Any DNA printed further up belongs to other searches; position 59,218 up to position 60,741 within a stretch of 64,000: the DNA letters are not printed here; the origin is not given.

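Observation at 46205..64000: Tandem array of eight paralogous, output-less HAMP/GAF multi-sensor proteins behind a two-receiver plus GAF-histidine-kinase module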

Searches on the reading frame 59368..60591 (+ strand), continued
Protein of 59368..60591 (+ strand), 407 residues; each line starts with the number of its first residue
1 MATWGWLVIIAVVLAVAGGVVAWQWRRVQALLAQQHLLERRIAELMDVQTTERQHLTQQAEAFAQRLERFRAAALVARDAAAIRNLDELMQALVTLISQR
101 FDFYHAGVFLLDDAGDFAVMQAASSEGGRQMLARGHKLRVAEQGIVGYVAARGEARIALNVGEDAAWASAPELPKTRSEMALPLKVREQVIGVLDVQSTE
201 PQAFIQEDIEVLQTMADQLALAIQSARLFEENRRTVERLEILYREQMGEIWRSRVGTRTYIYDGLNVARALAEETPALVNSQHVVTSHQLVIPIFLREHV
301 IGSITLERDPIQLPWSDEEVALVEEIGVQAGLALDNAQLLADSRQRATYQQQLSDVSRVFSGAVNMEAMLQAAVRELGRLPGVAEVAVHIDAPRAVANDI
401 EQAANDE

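Call 21: find_related_loci(query=A1, collection=genome_contigs, flank=10000)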
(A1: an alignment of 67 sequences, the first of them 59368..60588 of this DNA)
Query A1 (407 aa) in genome_contigs; peptide patterns used: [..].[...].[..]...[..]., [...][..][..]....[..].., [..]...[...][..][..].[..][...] (x = any residue, [..] = any of these).
597 stretches matched a pattern (row limit reached: there are more); 497 encode a relative of the query (tblastn E <= 1e-3); the best 80 are kept; 78 distinct loci.
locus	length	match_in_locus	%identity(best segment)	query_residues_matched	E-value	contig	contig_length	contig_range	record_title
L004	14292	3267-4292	49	54-390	9e-96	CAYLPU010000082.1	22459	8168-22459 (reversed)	MAG TPA_asm: uncultured Anaerolineales bacterium isolate binchicken_co243_290 genome assembly, contig: NODE_1709_length_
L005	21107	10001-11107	47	30-390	4e-92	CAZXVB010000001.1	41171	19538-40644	MAG TPA_asm: uncultured Anaerolineales bacterium isolate binchicken_co256_477 genome assembly, contig: NODE_1257_length_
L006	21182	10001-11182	46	7-390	1e-93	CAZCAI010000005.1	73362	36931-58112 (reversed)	MAG TPA_asm: uncultured Anaerolineales bacterium isolate SRP332253_co1_146 genome assembly, contig: NODE_328_length_7336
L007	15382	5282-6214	51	83-390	3e-91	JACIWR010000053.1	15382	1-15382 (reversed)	MAG: Anaerolineae bacterium isolate MAG-31 Anaerolineae_A3_bin18_Scaffold_53, whole genome shotgun sequence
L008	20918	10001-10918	51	83-378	3e-91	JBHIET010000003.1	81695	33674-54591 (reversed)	MAG: Anaerolineae bacterium isolate b2.sp2_bin.30 NODE_12_length_81695_cov_8.708611, whole genome shotgun sequence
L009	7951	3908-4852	50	83-390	2e-90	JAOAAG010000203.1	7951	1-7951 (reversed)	MAG: Anaerolineae bacterium isolate SKW140 k141_400330, whole genome shotgun sequence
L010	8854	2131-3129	49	83-407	1e-90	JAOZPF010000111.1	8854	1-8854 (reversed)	MAG: Anaerolineae bacterium isolate GMC4.metabat2.178_sub GMC4_12516_length_8854_cov_7.062393, whole genome shotgun sequ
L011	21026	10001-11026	50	29-377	1e-89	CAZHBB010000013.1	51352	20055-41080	MAG TPA_asm: uncultured Anaerolineales bacterium isolate SRP338002_co1_195 genome assembly, contig: NODE_601_length_5135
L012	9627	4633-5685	45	43-386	8e-88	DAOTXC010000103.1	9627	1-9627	MAG TPA_asm: Anaerolineae bacterium isolate H19_217 k113_225141, whole genome shotgun sequence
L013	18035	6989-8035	46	46-390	1e-87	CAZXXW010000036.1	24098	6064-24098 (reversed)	MAG TPA_asm: uncultured Anaerolineales bacterium isolate SRP332253_co1_251 genome assembly, contig: NODE_3189_length_240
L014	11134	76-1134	43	54-394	2e-85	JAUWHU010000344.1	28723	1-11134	MAG: Thermoflexia bacterium isolate CSMAG_2276 CSMAG_2276_k141_1039381_length_28723_cov_10.0000, whole genome shotgun se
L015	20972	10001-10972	47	65-379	2e-84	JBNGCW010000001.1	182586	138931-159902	MAG: Anaerolineae bacterium isolate E05-010 bin29.fa-1, whole genome shotgun sequence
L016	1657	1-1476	48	82-390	1e-88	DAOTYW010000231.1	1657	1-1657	MAG TPA_asm: Anaerolineae bacterium isolate H33_435 k95_670644, whole genome shotgun sequence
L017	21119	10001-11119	41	19-391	1e-82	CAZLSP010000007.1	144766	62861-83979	MAG TPA_asm: uncultured Anaerolinea sp. isolate binchicken_co197_447 genome assembly, contig: NODE_60_length_144766_cov_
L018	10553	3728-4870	39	13-390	7e-82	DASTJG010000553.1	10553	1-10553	MAG TPA_asm: Anaerolineales bacterium isolate SMAG_U1430 k141_774899, whole genome shotgun sequence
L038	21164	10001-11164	37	19-397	3e-78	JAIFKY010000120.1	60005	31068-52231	MAG: Anaerolinea sp. isolate bin_141 scaffold_229, whole genome shotgun sequence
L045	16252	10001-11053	41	30-390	1e-76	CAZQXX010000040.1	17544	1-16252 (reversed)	MAG TPA_asm: uncultured Anaerolineales bacterium isolate SRP319275_co2_291 genome assembly, contig: NODE_2652_length_175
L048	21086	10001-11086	41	38-391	4e-76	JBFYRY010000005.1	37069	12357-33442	MAG: Chloroflexota bacterium isolate PPR_0225 PPR_0225.fa_scaffold_99, whole genome shotgun sequence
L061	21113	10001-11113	39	38-399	6e-75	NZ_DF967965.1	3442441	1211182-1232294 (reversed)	Anaerolinea thermolimosa strain IMO-1, whole genome shotgun sequence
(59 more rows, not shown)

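Call 26: search_protein_families(library=pfam, proteins=[L038:7347-8315:+, L038:13919-14773:+, L038:14733-18083:+, L038:18104-19756:+, L038:19778-20746:+, L003:19941-21305:+, L061:11177-11959:+, L061:16890-18551:+, L061:18573-19526:+], max_evalue=0.01)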
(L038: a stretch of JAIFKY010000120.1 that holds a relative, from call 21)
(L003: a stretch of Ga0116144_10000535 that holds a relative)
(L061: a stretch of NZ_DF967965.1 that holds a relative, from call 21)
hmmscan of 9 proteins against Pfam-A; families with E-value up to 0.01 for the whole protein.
L038:7347-8315:+ (322 aa): 5 families
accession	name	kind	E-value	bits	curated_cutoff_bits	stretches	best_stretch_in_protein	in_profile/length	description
PF09084.16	NMT1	-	2.7e-21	76.9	20.5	1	48-246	7-214/216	NMT1/THI5 like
PF13379.11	NMT1_2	-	5.3e-20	72.7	24.7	1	31-255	4-250/252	NMT1-like family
PF12974.12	Phosphonate-bd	-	9.8e-06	25.6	27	1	59-231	26-213/242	ABC transporter, phosphonate, periplasmic substrate-binding protein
PF04069.17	OpuAC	-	0.00029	21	21.2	1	47-233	14-225/257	Substrate binding domain of ABC-type glycine betaine transport system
PF16868.10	NMT1_3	-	0.0045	17.1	27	0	121-185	101-167/289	NMT1-like family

L038:13919-14773:+ (284 aa): 9 families
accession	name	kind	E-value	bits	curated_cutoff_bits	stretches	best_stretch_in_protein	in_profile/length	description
PF13614.12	AAA_31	-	4.5e-50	170.5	27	1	25-200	2-176/177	AAA domain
PF01656.29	CbiA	-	1.9e-19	70.3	25.4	1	27-251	1-125/125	CobQ/CobB/MinD/ParA nucleotide binding domain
PF06564.18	CBP_BcsQ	-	2.7e-15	57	21.3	1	25-269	2-231/234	Cellulose biosynthesis protein BcsQ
PF09140.17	MipZ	-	5.3e-12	46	20.7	1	26-172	2-130/262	ATPase MipZ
PF10609.15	ParA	-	9.4e-09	35.5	27.1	1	23-160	2-130/246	NUBPL iron-transfer P-loop NTPase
PF07015.17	VirC1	-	1.2e-05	25.2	24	0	25-67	2-44/231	VirC1 protein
PF02374.21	ArsA_ATPase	-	2.1e-05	24.3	24.3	1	27-152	4-135/305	Anion-transporting ATPase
PF00142.24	Fer4_NifH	-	5e-05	23.3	25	0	32-68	7-43/271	4Fe-4S iron sulfur cluster binding proteins, NifH/frxC family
PF01268.25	FTHFS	-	0.007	15.1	27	0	7-57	38-90/556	Formate--tetrahydrofolate ligase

L038:14733-18083:+ (1116 aa): 9 families
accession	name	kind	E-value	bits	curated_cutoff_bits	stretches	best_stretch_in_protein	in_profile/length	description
PF00072.30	Response_reg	-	6.7e-35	120.1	30.2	2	869-977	1-110/111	Response regulator receiver domain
PF13185.12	GAF_2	-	2.2e-32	112.5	28.6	2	463-603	2-136/136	GAF domain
PF02518.31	HATPase_c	-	3e-31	108.6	26.4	1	739-852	2-109/111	Histidine kinase-, DNA gyrase B-, and HSP90-like ATPase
PF01590.32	GAF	-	1.1e-30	107.3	22.4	2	464-602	1-133/133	GAF domain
PF00512.31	HisKA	-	3.2e-21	75.6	26.9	1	625-692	2-66/66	His Kinase A (phospho-acceptor) domain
PF13492.12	GAF_3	-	2.5e-16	60.7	27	2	468-604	5-129/129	GAF domain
PF08448.16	PAS_4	-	9.1e-16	58.5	23.1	1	333-437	1-110/110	PAS fold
PF00989.32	PAS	-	5.8e-05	23.5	22.6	1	328-432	2-113/113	PAS fold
PF13426.13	PAS_9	-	0.0012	19.6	27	1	339-434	3-103/103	PAS domain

L038:18104-19756:+ (550 aa): 2 families
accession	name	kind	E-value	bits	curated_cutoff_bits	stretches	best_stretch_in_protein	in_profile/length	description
PF00291.31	PALP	-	5.3e-64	216.8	35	1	72-386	2-295/295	Pyridoxal-phosphate dependent enzyme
PF00072.30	Response_reg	-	4.8e-20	72.2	30.2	1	432-530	1-96/111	Response regulator receiver domain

L038:19778-20746:+ (322 aa): 1 family
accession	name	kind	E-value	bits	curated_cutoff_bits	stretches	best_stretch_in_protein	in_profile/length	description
PF00892.27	EamA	-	9e-26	91.2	28.2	2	157-289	2-134/135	EamA-like transporter family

L003:19941-21305:+ (455 aa): 1 family
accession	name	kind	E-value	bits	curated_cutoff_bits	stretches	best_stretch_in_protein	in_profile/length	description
PF21623.3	HK_sensor_dom_bact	-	9.4e-11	41.8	27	1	97-252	46-200/253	Bacterial histidine kinase, sensor domain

L061:11177-11959:+ (260 aa): 7 families
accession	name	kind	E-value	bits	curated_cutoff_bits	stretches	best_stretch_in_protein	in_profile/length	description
PF13614.12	AAA_31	-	7.6e-49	166.5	27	1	4-177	3-176/177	AAA domain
PF01656.29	CbiA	-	5.7e-20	72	25.4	1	5-227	1-124/125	CobQ/CobB/MinD/ParA nucleotide binding domain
PF06564.18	CBP_BcsQ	-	1.2e-14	54.9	21.3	1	4-246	3-231/234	Cellulose biosynthesis protein BcsQ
PF09140.17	MipZ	-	1.8e-12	47.6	20.7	1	4-157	2-138/262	ATPase MipZ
PF10609.15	ParA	-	1.1e-07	32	27.1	1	4-42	5-43/246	NUBPL iron-transfer P-loop NTPase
PF00142.24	Fer4_NifH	-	4.6e-07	30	25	1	10-48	7-45/271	4Fe-4S iron sulfur cluster binding proteins, NifH/frxC family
PF02374.21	ArsA_ATPase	-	0.00035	20.3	24.3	1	10-50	8-48/305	Anion-transporting ATPase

L061:16890-18551:+ (553 aa): 3 families
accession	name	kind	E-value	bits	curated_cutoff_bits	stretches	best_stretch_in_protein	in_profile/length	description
PF00291.31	PALP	-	5.3e-60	203.7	35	1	73-388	1-295/295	Pyridoxal-phosphate dependent enzyme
PF00072.30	Response_reg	-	1.2e-22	80.6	30.2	1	435-536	1-99/111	Response regulator receiver domain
PF23455.1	DUF7129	-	0.0017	18.5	30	1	8-30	13-35/45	Domain of unknown function (DUF7129)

L061:18573-19526:+ (317 aa): 3 families
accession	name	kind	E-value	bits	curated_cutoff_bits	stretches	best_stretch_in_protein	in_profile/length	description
PF00892.27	EamA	-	1.4e-24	87.3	28.2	2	152-282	3-133/135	EamA-like transporter family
PF08627.16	CRT-like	-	0.0028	17.1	26.9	1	199-282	53-138/335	CRT-like, chloroquine-resistance transporter-like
PF08449.17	UAA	-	0.0052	16.4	26.2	1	209-281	234-306/311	UAA transporter family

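Call 30: find_homologous_proteins(query=L003:19941-21305:+, max_evalue=1e-30)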
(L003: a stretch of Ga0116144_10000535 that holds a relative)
Query L003:19941-21305:+ (455 aa): 13 proteins with E <= 1e-30 among 8000 candidates.
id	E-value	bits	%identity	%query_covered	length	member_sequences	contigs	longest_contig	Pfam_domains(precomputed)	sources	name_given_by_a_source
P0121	0.0e+0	1010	100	99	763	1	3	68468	PF13185.13,PF01590.33,PF13492.13,PF21623.4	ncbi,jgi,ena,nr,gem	ncbi:MAG TPA: GAF domain-containing protein [Anaerolineae bacterium]|nr:GAF domain-containing protei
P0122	6.5e-123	429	48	100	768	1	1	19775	PF00672.31,PF13185.13,PF02743.25,PF01590.33,PF13492.13,PF21623.4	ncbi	-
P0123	1.7e-111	391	43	100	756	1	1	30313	PF00672.31,PF13185.13,PF01590.33,PF13492.13,PF21623.4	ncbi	-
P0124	5.4e-109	383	45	100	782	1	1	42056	PF00672.31,PF13185.13,PF02743.25,PF01590.33,PF13492.13,PF21623.4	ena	-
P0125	1.5e-99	352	40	98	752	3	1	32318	PF00672.31,PF13185.13,PF02743.25,PF01590.33,PF13492.13,PF21623.4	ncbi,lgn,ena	-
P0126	1.7e-87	312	37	100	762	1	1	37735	PF00672.31,PF13185.13,PF02743.25,PF01590.33,PF13492.13,PF21623.4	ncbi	-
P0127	2.2e-45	173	36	65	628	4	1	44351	PF00015.27,PF02743.25,PF21623.4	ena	-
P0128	8.7e-45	171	32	80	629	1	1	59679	PF00015.27,PF02743.25,PF21623.4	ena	-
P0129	1.3e-43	168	33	75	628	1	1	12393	PF00015.27,PF02743.25,PF21623.4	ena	-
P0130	1.0e-37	148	31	74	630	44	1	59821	PF00015.27,PF02743.25,PF21623.4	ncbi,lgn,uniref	ncbi:MAG: methyl-accepting chemotaxis protein [Coleofasciculus chthonoplastes F3-SA18-01]|uniref:met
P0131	9.3e-36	142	27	91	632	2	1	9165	PF00015.27,PF02743.25,PF21623.4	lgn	-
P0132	4.0e-35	140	30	74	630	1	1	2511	PF00015.27,PF02743.25,PF21623.4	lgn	-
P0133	1.0e-33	135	31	74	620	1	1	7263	PF00015.27,PF02743.25,PF21623.4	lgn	-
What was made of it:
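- On Methyl-accepting chemotaxis protein: It is present only in unrelated proteins that share a sensor domain (call 30).
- Closest known: Chemosensory arrays. Same: One sensor type is shared with cyanobacterial chemoreceptors (call 30).
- One sensor type is shared with cyanobacterial methyl-accepting chemotaxis proteins (call 30).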

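Call 31: find_encoding_contigs(protein=P0121, flank=10000, max_places=2)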
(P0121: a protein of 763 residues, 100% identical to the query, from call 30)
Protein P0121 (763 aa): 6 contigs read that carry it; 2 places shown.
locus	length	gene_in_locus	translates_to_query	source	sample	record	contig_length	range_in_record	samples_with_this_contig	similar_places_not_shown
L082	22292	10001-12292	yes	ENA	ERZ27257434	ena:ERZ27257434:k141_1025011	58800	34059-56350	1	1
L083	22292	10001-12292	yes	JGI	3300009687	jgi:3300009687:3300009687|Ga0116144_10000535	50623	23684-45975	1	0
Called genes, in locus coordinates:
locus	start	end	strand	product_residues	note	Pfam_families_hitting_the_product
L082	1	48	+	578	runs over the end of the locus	PF20969:MASE11, PF01590:GAF, PF13185:GAF_2, PF13492:GAF_3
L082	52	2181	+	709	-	PF02743:dCache_1, PF00672:HAMP (faint), PF01590:GAF, PF13185:GAF_2, PF13492:GAF_3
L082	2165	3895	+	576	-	PF01590:GAF, PF13185:GAF_2, PF13492:GAF_3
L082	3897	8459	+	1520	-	PF00989:PAS, PF08448:PAS_4, PF13426:PAS_9, PF08447:PAS_3, PF08448:PAS_4, PF01590:GAF, PF13185:GAF_2, PF13426:PAS_9, +15 more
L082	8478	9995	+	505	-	PF01590:GAF, PF13185:GAF_2, PF13492:GAF_3 (weak)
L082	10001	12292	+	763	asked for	PF21623:HK_sensor_dom_bact, PF01590:GAF, PF13185:GAF_2, PF13492:GAF_3 (weak)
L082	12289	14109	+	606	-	PF01590:GAF, PF13185:GAF_2, PF13492:GAF_3 (weak), PF07228:SpoIIE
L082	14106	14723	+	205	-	PF19788:DUF6272 (weak)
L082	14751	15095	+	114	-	-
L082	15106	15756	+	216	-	PF13185:GAF_2 (weak), PF13492:GAF_3 (weak), PF01590:GAF (weak)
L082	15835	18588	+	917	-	PF02743:dCache_1 (weak), PF00672:HAMP, PF01590:GAF, PF13185:GAF_2, PF13492:GAF_3 (faint), PF01590:GAF (weak)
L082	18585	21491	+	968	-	PF02743:dCache_1, PF00672:HAMP, PF01590:GAF, PF13185:GAF_2, PF01590:GAF (weak), PF13185:GAF_2 (weak), PF13492:GAF_3 (weak)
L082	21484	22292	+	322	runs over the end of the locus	PF09084:NMT1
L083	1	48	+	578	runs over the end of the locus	PF20969:MASE11, PF01590:GAF, PF13185:GAF_2, PF13492:GAF_3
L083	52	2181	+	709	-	PF02743:dCache_1, PF00672:HAMP (faint), PF01590:GAF, PF13185:GAF_2, PF13492:GAF_3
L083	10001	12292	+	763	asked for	PF21623:HK_sensor_dom_bact, PF01590:GAF, PF13185:GAF_2, PF13492:GAF_3 (weak)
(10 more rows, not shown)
